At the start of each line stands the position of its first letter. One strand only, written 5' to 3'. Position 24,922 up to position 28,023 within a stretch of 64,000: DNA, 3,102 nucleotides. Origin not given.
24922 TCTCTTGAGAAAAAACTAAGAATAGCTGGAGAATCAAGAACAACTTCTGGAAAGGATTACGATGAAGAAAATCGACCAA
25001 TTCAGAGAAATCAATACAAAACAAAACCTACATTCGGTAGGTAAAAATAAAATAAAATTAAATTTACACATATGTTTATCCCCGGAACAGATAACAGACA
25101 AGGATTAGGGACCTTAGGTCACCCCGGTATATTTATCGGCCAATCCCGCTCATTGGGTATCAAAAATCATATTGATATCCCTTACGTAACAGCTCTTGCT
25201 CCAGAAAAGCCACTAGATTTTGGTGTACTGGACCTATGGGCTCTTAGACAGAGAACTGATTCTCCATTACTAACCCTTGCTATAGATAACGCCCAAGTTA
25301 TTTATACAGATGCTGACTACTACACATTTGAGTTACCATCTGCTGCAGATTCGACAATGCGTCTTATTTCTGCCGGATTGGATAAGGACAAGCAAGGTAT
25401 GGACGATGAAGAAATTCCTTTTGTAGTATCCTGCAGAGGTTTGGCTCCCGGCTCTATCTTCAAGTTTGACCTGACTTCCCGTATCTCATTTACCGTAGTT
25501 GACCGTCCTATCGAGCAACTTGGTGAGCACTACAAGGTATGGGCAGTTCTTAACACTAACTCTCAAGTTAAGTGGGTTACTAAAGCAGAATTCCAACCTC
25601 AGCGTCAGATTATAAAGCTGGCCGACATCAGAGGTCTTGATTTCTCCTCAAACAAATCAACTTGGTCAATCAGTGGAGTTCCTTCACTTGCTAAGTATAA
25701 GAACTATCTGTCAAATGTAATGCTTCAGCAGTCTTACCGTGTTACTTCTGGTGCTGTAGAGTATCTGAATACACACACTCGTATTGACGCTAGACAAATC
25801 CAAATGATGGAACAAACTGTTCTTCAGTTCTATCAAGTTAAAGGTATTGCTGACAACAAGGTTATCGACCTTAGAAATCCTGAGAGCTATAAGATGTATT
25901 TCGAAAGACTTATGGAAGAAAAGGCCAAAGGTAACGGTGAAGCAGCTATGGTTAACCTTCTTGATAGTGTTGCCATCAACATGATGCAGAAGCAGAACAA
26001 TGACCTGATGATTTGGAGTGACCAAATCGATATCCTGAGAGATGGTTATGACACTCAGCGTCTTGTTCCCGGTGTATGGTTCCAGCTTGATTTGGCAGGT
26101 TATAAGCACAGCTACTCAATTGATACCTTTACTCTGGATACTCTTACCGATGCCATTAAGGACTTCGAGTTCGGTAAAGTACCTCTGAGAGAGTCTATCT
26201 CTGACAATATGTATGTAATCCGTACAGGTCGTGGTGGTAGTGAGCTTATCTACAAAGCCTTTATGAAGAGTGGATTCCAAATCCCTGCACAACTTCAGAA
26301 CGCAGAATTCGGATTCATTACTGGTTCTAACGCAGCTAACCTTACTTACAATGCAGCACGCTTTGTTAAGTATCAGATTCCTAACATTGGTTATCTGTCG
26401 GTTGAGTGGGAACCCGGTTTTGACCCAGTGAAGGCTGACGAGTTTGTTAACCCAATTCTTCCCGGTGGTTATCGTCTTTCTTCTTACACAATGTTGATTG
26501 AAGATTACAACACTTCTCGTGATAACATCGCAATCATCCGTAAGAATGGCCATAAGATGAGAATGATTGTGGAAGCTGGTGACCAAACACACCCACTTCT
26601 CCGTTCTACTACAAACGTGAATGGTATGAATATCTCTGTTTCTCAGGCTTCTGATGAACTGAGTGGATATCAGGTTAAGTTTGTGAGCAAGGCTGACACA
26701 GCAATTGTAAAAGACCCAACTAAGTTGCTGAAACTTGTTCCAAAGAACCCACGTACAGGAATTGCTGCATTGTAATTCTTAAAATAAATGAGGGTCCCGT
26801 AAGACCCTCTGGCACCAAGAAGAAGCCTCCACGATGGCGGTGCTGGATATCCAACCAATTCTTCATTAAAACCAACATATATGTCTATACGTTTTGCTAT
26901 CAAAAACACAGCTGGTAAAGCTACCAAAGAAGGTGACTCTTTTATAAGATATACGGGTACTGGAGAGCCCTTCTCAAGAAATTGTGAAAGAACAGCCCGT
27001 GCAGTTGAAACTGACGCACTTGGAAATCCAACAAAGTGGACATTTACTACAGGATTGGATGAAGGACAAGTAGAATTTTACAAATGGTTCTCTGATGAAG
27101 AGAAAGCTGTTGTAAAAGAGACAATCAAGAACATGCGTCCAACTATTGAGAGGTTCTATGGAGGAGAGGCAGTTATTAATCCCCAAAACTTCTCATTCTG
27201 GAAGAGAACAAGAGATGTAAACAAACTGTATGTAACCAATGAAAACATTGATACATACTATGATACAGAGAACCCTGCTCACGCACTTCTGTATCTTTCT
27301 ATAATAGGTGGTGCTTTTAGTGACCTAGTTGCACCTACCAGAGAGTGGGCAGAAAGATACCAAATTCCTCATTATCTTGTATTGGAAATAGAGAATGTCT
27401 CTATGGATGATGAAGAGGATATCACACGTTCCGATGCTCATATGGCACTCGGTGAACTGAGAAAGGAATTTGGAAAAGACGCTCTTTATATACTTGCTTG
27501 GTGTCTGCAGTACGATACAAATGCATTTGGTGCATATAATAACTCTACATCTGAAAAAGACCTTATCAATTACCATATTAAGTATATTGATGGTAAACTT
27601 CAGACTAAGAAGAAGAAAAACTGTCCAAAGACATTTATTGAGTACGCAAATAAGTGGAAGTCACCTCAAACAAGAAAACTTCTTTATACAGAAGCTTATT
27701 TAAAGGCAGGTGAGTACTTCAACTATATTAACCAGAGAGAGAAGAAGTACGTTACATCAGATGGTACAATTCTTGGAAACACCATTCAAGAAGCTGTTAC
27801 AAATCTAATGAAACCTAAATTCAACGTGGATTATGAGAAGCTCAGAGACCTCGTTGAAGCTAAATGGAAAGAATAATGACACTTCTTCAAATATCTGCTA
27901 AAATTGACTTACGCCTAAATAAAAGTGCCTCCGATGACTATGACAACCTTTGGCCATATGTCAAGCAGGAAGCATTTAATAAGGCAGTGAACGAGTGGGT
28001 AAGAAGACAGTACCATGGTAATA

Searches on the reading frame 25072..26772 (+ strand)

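Call 13: search_protein_families(library=phrogs, proteins=[window:25072-26772:+], max_evalue=0.00001)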
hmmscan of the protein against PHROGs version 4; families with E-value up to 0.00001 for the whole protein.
window:25072-26772:+ (567 aa): 1 family
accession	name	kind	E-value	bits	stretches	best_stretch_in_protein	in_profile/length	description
phrog_11589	-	head and packaging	3.2e-06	26.9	1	420-557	367-492/495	major head protein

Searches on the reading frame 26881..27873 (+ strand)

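Call 50: search_protein_families(library=pfam, proteins=[window:26881-27873:+], max_evalue=0.01)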
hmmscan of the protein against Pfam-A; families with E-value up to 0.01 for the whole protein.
window:26881-27873:+ (331 aa): 1 family
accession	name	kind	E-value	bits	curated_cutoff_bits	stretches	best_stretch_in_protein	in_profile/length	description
PF21405.3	AMG1_II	-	0.0008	20.4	27.8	1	239-287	25-73/118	Phosphoacetylglucosamine mutase AMG1, domain II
